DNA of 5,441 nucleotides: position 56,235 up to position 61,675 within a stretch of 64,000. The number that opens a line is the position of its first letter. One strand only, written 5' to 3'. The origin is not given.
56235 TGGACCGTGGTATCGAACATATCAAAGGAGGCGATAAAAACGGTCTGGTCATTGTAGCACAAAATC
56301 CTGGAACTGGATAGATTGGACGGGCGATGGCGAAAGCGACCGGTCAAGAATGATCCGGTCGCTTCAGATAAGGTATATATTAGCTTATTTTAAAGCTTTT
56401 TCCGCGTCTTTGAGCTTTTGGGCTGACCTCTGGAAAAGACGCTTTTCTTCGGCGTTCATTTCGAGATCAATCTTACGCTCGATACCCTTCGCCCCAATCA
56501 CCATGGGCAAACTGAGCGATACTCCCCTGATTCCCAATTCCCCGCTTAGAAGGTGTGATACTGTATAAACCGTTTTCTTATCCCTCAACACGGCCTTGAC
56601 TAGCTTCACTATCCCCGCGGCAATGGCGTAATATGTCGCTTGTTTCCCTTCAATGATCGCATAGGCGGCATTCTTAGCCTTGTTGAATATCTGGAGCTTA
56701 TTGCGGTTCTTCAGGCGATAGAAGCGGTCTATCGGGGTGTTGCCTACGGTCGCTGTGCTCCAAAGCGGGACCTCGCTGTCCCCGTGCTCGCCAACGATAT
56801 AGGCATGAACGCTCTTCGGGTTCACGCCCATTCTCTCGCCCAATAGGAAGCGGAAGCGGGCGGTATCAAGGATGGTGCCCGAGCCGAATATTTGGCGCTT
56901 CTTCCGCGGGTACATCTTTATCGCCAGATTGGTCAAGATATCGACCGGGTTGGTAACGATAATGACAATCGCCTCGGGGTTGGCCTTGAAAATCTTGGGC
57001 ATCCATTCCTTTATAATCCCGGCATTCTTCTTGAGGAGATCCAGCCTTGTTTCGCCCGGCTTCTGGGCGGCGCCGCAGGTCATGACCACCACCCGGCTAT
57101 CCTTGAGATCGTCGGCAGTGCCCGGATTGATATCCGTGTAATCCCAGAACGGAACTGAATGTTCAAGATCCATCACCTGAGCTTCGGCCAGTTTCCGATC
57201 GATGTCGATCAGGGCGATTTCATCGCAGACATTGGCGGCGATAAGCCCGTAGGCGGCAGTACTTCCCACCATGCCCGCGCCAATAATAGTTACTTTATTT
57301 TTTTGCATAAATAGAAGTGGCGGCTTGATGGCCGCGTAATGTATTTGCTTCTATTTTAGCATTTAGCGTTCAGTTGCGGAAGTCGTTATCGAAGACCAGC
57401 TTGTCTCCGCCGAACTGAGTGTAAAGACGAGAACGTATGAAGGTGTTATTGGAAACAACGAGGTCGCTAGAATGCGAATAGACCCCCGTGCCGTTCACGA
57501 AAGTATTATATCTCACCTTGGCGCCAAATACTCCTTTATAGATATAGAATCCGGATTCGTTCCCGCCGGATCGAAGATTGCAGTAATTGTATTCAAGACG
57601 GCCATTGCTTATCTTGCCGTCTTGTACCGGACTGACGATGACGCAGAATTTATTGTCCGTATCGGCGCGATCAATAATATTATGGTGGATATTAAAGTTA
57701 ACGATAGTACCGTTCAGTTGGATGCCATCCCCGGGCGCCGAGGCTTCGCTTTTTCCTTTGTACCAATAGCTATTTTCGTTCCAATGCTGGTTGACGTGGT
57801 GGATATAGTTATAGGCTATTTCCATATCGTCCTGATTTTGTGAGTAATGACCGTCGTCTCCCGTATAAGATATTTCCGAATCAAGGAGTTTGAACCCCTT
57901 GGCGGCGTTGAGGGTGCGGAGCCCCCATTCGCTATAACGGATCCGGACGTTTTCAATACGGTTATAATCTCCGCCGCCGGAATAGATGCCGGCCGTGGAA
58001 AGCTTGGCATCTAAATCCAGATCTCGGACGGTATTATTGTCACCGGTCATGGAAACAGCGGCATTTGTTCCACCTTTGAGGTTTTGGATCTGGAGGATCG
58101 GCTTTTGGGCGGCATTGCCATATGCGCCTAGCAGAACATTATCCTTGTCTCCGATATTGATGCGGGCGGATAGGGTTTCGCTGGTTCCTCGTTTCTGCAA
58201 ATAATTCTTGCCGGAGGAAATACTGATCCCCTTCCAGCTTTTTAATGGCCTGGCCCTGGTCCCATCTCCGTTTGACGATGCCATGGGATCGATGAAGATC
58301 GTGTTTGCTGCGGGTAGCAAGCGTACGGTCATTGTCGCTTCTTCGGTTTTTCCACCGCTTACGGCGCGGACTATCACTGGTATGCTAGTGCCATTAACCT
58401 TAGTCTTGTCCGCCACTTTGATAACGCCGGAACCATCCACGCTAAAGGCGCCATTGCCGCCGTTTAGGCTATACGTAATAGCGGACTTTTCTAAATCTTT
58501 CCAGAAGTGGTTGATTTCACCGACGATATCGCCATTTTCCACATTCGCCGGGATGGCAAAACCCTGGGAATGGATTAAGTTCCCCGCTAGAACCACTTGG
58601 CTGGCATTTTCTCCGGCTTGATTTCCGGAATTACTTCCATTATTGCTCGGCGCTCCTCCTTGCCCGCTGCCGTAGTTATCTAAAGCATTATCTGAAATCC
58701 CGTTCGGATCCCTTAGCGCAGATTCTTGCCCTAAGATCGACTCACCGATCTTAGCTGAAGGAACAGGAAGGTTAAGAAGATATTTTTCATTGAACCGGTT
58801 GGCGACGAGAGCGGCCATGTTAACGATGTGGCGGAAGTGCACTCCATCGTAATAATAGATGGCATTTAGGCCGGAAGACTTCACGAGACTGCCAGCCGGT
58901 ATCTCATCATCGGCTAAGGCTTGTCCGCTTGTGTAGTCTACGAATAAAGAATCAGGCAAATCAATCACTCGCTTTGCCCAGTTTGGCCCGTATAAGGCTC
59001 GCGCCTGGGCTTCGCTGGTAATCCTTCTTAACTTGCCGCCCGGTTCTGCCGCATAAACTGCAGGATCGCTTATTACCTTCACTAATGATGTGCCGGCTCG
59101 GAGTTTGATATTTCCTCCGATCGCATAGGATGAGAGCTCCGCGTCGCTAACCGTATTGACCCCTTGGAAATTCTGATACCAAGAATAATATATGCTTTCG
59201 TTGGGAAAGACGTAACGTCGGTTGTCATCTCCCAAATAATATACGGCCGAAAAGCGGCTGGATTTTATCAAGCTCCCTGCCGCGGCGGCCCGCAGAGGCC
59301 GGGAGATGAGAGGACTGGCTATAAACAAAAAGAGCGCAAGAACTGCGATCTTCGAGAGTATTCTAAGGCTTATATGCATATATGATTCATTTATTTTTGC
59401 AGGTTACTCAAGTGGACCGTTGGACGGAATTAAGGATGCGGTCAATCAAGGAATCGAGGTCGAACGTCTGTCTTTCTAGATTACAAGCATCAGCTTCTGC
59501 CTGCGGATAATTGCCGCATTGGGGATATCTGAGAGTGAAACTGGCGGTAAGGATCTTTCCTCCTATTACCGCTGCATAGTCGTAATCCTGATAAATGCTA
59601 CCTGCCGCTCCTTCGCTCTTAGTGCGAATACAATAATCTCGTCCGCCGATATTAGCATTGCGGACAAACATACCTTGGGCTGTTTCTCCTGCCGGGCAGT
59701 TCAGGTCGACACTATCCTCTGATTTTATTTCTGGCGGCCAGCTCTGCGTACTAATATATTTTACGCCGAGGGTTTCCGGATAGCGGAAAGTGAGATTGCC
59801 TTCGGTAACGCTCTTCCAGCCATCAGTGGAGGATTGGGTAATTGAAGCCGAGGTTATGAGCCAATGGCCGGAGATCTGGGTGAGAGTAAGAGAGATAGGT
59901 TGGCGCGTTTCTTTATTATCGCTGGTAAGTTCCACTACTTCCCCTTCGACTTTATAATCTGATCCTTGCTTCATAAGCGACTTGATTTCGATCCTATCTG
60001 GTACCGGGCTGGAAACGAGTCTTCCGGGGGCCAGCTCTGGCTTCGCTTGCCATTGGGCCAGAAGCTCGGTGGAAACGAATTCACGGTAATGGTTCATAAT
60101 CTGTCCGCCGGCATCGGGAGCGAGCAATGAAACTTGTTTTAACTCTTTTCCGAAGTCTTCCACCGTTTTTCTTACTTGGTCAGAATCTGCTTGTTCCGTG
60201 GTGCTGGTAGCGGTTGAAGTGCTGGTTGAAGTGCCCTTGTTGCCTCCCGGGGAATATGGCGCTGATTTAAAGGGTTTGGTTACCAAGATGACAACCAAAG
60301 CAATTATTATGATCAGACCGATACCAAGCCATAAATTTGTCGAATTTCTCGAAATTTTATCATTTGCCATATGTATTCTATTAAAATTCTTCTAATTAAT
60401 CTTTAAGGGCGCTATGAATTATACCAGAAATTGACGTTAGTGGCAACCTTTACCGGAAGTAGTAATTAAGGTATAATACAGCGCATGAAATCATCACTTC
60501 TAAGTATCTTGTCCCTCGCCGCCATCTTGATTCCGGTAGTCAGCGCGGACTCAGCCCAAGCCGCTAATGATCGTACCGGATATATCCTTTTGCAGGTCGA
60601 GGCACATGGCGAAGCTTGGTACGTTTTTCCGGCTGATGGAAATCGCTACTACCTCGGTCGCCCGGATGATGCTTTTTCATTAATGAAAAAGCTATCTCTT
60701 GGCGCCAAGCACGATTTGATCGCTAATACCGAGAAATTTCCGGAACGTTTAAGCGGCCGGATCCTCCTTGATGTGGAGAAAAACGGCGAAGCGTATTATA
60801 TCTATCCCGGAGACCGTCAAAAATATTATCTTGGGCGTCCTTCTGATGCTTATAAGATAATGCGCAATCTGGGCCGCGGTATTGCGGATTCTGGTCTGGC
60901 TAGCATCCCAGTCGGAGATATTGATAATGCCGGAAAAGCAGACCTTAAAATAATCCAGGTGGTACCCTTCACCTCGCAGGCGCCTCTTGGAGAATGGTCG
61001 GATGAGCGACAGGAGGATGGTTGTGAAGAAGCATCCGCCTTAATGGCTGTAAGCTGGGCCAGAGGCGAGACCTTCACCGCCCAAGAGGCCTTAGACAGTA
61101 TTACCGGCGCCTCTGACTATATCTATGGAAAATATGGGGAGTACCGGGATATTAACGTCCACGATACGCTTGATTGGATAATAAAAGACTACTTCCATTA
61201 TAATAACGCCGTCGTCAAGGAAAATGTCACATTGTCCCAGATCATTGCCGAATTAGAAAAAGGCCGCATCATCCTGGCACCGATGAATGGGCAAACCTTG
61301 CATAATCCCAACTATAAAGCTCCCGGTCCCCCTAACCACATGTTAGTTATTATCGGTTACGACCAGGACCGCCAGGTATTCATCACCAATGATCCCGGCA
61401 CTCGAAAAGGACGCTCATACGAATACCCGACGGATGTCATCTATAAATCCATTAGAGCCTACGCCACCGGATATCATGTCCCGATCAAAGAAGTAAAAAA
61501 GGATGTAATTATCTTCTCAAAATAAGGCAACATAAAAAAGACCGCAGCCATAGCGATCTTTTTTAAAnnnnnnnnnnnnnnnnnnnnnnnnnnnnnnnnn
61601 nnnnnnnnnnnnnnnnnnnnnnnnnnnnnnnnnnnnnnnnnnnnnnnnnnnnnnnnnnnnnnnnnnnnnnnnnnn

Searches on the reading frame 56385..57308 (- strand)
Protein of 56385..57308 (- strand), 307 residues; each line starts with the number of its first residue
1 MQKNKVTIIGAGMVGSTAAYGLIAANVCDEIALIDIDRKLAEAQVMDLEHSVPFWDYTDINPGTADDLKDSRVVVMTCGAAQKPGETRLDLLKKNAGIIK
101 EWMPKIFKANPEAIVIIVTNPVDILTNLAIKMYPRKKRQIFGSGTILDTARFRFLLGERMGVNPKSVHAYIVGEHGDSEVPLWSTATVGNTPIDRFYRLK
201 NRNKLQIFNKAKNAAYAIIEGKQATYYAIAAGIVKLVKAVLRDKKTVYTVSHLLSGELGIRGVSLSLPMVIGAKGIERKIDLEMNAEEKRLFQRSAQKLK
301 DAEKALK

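Call 9: search_protein_families(library=pfam, proteins=[window:56385-57308:-], max_evalue=0.001)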
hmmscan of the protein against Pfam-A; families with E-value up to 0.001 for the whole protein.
window:56385-57308:- (307 aa): 2 families
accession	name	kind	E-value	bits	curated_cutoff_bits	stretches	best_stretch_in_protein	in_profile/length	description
PF00056.29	Ldh_1_N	-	6.6e-40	136.8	27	1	5-142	2-141/141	lactate/malate dehydrogenase, NAD binding domain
PF02866.23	Ldh_1_C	-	3.6e-35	121.9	22.6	1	145-302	1-166/174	lactate/malate dehydrogenase, alpha/beta C-terminal domain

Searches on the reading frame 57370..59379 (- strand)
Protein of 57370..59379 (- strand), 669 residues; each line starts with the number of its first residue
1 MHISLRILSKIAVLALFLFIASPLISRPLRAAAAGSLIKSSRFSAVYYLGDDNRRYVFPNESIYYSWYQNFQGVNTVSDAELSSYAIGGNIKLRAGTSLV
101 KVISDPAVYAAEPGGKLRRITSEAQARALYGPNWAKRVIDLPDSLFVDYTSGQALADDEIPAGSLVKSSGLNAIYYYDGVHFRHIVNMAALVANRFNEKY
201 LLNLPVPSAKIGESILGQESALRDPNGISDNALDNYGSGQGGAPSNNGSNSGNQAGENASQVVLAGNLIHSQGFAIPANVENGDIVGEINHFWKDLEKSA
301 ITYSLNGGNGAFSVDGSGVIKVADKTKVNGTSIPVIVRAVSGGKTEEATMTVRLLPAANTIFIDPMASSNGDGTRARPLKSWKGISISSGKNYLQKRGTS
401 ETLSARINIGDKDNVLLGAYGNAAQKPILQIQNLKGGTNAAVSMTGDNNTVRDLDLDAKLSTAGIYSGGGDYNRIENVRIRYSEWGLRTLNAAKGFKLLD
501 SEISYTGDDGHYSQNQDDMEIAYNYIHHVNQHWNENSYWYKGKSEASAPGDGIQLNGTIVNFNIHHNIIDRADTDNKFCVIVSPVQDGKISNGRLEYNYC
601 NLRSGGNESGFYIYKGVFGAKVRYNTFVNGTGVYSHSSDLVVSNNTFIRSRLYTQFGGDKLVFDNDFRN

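Call 9: search_protein_families(library=pfam, proteins=[window:57370-59379:-], max_evalue=0.001)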
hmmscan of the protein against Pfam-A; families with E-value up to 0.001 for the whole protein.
window:57370-59379:- (669 aa): 1 family
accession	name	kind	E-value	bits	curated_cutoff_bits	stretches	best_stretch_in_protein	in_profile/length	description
PF13229.12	Beta_helix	-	7.3e-05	22.9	25.9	1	443-647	4-158/158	Right handed beta helix region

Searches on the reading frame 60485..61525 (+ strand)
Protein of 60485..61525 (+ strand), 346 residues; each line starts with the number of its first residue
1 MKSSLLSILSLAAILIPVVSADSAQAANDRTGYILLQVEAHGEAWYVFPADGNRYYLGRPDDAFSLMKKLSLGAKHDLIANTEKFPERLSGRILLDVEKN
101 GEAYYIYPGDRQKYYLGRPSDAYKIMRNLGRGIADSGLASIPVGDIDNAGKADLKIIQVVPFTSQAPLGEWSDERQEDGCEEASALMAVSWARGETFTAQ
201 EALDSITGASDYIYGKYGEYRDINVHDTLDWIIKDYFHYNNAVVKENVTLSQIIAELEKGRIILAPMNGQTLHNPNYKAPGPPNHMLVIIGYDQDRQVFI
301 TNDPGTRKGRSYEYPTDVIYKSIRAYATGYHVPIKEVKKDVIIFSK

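Call 9: search_protein_families(library=pfam, proteins=[window:60485-61525:+], max_evalue=0.001)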
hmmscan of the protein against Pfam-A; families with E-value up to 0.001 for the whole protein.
window:60485-61525:+ (346 aa): 1 family
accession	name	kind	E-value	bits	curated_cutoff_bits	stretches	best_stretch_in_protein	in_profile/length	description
PF13529.12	Peptidase_C39_2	-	7.9e-12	46.4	24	1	160-304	3-142/143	Peptidase_C39 like family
